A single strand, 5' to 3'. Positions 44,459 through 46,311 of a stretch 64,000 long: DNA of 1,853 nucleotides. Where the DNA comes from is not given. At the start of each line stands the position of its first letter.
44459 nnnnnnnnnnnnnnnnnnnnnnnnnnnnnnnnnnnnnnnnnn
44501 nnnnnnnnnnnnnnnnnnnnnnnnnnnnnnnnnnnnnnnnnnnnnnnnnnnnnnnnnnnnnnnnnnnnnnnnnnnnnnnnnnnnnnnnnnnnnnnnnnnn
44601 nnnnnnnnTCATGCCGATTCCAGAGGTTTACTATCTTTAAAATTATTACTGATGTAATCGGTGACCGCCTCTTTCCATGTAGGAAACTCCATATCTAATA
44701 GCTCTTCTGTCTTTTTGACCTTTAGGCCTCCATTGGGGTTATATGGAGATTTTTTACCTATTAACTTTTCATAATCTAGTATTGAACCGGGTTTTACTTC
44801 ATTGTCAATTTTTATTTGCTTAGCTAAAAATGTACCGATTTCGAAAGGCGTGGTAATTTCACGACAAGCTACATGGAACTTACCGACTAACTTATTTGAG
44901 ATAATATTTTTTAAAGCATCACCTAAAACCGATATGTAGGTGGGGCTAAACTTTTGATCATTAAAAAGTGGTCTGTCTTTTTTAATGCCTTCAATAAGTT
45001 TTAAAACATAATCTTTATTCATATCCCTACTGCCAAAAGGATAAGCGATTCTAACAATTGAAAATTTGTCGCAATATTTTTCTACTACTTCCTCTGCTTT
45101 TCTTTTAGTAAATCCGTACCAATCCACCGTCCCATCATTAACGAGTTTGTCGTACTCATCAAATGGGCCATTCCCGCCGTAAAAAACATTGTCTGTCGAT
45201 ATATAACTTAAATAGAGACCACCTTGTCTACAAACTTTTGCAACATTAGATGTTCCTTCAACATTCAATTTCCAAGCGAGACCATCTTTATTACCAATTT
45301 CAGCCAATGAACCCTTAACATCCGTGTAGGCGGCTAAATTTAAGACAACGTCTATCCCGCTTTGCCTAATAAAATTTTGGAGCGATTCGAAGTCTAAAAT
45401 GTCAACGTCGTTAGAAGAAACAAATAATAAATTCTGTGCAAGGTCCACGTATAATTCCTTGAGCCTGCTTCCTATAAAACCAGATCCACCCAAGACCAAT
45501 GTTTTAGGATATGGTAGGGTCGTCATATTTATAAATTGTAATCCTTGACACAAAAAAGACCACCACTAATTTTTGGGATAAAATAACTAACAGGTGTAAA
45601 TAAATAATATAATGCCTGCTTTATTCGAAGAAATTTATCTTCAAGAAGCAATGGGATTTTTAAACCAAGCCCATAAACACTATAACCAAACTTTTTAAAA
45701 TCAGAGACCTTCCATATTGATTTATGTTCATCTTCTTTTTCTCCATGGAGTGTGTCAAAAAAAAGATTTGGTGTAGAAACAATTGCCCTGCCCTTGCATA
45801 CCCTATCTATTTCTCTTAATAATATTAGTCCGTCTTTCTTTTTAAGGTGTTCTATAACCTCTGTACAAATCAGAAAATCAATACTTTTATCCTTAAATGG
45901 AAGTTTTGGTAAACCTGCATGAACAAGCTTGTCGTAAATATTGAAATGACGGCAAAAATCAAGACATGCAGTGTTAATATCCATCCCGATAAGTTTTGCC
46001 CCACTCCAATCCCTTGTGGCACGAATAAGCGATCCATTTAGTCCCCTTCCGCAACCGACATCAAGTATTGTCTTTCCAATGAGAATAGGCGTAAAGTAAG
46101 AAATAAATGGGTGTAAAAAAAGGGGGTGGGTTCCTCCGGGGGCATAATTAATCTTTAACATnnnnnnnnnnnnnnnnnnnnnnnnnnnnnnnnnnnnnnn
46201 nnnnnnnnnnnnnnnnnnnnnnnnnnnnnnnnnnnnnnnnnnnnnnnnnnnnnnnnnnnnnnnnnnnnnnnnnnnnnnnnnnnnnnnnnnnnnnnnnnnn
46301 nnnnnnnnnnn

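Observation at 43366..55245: Partial deoxysugar toolkit: TylCIII-like C-methyltransferase, two RmlD-like reductases, Fcl and ManC, but no 4,6-dehydratase or RmlA/B/C in the window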

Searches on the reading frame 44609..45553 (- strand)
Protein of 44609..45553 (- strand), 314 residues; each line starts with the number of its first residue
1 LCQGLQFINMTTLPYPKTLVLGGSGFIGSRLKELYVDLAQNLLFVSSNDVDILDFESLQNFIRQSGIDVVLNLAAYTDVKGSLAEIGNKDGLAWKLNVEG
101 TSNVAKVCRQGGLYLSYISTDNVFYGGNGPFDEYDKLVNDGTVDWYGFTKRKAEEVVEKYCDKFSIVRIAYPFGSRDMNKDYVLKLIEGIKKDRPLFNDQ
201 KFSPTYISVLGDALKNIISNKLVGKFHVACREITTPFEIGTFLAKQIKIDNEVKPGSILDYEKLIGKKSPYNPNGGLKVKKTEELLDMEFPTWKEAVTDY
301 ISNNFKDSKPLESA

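Call 4: search_protein_families(library=pfam, proteins=[window:44609-45553:-], max_evalue=0.001)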
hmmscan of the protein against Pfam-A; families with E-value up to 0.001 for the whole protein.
window:44609-45553:- (314 aa): 6 families
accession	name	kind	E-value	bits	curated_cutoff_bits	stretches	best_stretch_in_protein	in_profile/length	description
PF04321.23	RmlD_sub_bind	-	5.8e-41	140.9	27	1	17-303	2-284/287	RmlD substrate binding domain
PF01370.27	Epimerase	-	2.4e-19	70.1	20.9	1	19-190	2-193/240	NAD dependent epimerase/dehydratase family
PF01073.25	3Beta_HSD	-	7.7e-10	38.7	22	1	48-159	50-159/280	3-beta hydroxysteroid dehydrogenase/isomerase family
PF16363.11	GDP_Man_Dehyd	-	4e-09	36.8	27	1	48-167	57-174/332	GDP-mannose 4,6 dehydratase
PF07993.18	NAD_binding_4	-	1.6e-07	31.2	20.1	1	65-170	87-205/258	Male sterility protein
PF02719.21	Polysacc_synt_2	-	5.5e-05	22.9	20.2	1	50-124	61-132/293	Polysaccharide biosynthesis protein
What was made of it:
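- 44609..45526 (-): RmlD-like 1: RmlD-family NAD(P)H 4-ketoreductase, 305 aa, whose 3' end overlaps the C-methyltransferase gene by 32 bp. RmlD_sub_bind 5.8e-41 (call 4).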

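Call 11: search_protein_families(library=ncbifam, proteins=[window:44609-45553:-], max_evalue=0.001)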
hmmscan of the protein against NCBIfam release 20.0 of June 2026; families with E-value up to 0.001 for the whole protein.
window:44609-45553:- (314 aa): 8 families
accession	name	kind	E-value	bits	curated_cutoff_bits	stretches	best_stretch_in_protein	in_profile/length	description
TIGR01214.1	rmlD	equivalog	1.9e-37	128.9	224.05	1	18-302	2-283/285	dTDP-4-dehydrorhamnose reductase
NF007440.0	PRK09987.1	equivalog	2.1e-13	50.2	308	1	19-242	4-229/299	dTDP-4-dehydrorhamnose reductase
TIGR01181.1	dTDP_gluc_dehyt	equivalog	7e-08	31.9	365.1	1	49-165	56-170/321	dTDP-glucose 4,6-dehydratase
TIGR01179.1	galE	equivalog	1.1e-07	31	262.3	1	49-169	53-171/332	UDP-glucose 4-epimerase GalE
TIGR02622.1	CDP_4_6_dhtase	equivalog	8.4e-05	21.9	278.45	1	47-165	58-173/352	CDP-glucose 4,6-dehydratase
NF042423.1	oxyalk_red_Shew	equivalog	0.00014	21.1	580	1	43-159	49-158/331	2-alkyl-3-oxoalkanoate reductase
TIGR04180.1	EDH_00030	hypoth_equivalog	0.00042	19.5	475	0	51-191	57-194/297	NAD-dependent 4,6-dehydratase LegB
TIGR03466.1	HpnA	hypoth_equivalog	0.00069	18.6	367.65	0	17-179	2-177/327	hopanoid-associated sugar epimerase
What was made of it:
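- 44609..45526 (-): TIGR01214 scores 129 bits, below the 224-bit cut-off (call 11).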

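Call 13: search_solved_structures(query=window:44609-45553:-, max_evalue=0.00001)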
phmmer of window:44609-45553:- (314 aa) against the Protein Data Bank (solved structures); distinct sequences matched with E-value up to 0.00001: 13.
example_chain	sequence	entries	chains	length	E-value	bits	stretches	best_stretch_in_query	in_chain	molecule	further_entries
8g22_A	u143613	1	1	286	8e-27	97.6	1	18-302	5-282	dTDP-4-dehydrorhamnose reductase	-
4wpg_A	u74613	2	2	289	7.4e-23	84.6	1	18-303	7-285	dTDP-4-dehydrorhamnose reductase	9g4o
3sc6_A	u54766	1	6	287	3.4e-19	72.5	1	17-246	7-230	dTDP-4-dehydrorhamnose reductase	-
1vl0_A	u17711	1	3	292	6.4e-18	68.4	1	16-301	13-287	DTDP-4-dehydrorhamnose reductase, rfbD ortholog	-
2ggs_A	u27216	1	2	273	2.9e-15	59.6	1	17-285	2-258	273aa long hypothetical dTDP-4-dehydrorhamnose reductase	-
5u9c_A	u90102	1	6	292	1.6e-12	50.6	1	17-255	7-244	dTDP-4-dehydrorhamnose Reductase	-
1kbz_A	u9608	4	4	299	7.4e-11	45.2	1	21-243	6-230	dTDP-glucose oxidoreductase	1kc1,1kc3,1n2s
8ctr_A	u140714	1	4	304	1.6e-10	44.1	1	17-233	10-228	dTDP-4-dehydrorhamnose reductase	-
4ndn_E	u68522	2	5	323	7.5e-09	38.6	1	48-251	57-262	Methionine adenosyltransferase 2 subunit beta | Isoform 2 of Methionine adenosyltransferase 2 subunit beta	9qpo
4ktt_E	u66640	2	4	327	7.8e-09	38.5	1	48-251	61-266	Methionine adenosyltransferase 2 subunit beta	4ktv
30gd_E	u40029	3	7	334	8e-09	38.5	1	48-251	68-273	Isoform 1 of Methionine adenosyltransferase 2 subunit beta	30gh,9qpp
2ydx_A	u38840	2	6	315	1.4e-08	37.6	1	49-251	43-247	METHIONINE ADENOSYLTRANSFERASE 2 SUBUNIT BETA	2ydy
9gpi_D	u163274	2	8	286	4.7e-07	32.6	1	17-219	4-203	dTDP-4-dehydrorhamnose reductase, putative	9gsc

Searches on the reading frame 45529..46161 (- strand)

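Call 4: search_protein_families(library=pfam, proteins=[window:45529-46161:-], max_evalue=0.001)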
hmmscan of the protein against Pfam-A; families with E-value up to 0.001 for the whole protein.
window:45529-46161:- (210 aa): 7 families
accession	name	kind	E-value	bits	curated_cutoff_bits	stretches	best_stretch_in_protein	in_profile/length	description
PF08241.18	Methyltransf_11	-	3.3e-14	53.7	21.2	1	33-124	1-89/95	Methyltransferase domain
PF13649.12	Methyltransf_25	-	7.7e-12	46.2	27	1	32-123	1-94/97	Methyltransferase domain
PF13489.12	Methyltransf_23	-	5.1e-09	36.5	27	1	27-135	21-123/164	Methyltransferase domain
PF13847.12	Methyltransf_31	-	1.6e-08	34.8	27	1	29-132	4-113/145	Methyltransferase domain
PF07021.18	MetW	-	1.4e-06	28.6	21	1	28-134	13-113/193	Methionine biosynthesis protein MetW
PF08242.18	Methyltransf_12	-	1.9e-06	28.9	30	1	33-123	1-93/98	Methyltransferase domain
PF03141.22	Methyltransf_29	-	0.00065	18.8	23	1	30-150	119-234/506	Putative S-adenosyl-L-methionine-dependent methyltransferase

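Call 11: search_protein_families(library=ncbifam, proteins=[window:45529-46161:-], max_evalue=0.001)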
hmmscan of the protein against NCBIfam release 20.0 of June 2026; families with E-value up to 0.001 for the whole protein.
window:45529-46161:- (210 aa): 16 families
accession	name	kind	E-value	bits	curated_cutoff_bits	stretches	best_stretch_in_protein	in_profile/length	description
TIGR02081.1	metW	equivalog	4e-09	36.3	189.5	1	29-134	14-113/194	methionine biosynthesis protein MetW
NF045823.1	PthPhpthDimycoMt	equivalog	7.7e-09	35.1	300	1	27-123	65-159/256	phthiotriol/phenolphthiotriol dimycocerosates methyltransferase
NF045825.1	FAmtase_mtf2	equivalog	8.6e-09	35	400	1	27-122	57-150/248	fatty-acid O-methyltransferase Mtf2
NF045667.1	MTase_DVU1556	equivalog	8.8e-09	35.1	155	1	28-127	22-116/213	DVU_1556 family methyltransferase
NF047649.1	MTase_UXPK_star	exception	5.7e-08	32.1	460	1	24-145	73-197/283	methyltransferase/UXPK-star double selenoprotein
TIGR02072.1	BioC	equivalog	7.5e-07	29.2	184.95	1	30-139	36-141/244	malonyl-ACP O-methyltransferase BioC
TIGR01983.1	UbiG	equivalog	1.9e-06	27.3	102.95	1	27-131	48-154/228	bifunctional 2-polyprenyl-6-hydroxyphenol methylase/3-demethylubiquinol 3-O-methyltransferase UbiG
NF041537.1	ArsM_AhpD_UU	exception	1.5e-05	24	510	1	24-125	72-177/345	arsenite methyltransferase/AhpD domain selenoprotein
NF004851.0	PRK06202.1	equivalog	5.7e-05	22.7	243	1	31-129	63-165/237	hypothetical protein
NF041536.1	ArsM_DUF2284_UU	exception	7.5e-05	21.2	575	1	26-123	74-173/459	arsenite methyltransferase/DUF2284 domain selenoprotein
NF041255.1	mycofact_MftM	equivalog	0.00011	21.6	200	1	26-131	137-242/289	mycofactocin oligosaccharide methyltransferase MftM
TIGR02021.1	BchM-ChlM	equivalog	0.00022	20.7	158.9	1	27-130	53-155/218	magnesium protoporphyrin IX methyltransferase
NF008823.0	PRK11873.1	subfamily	0.00051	19.6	263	1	26-125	75-178/272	arsenite methyltransferase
NF008300.0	PRK11088.1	equivalog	0.00061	19.3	303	1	30-98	87-156/272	23S rRNA (guanine(745)-N(1))-methyltransferase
TIGR04074.1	bacter_Hen1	equivalog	0.00068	18.2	340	0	30-159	284-428/462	3' terminal RNA ribose 2'-O-methyltransferase Hen1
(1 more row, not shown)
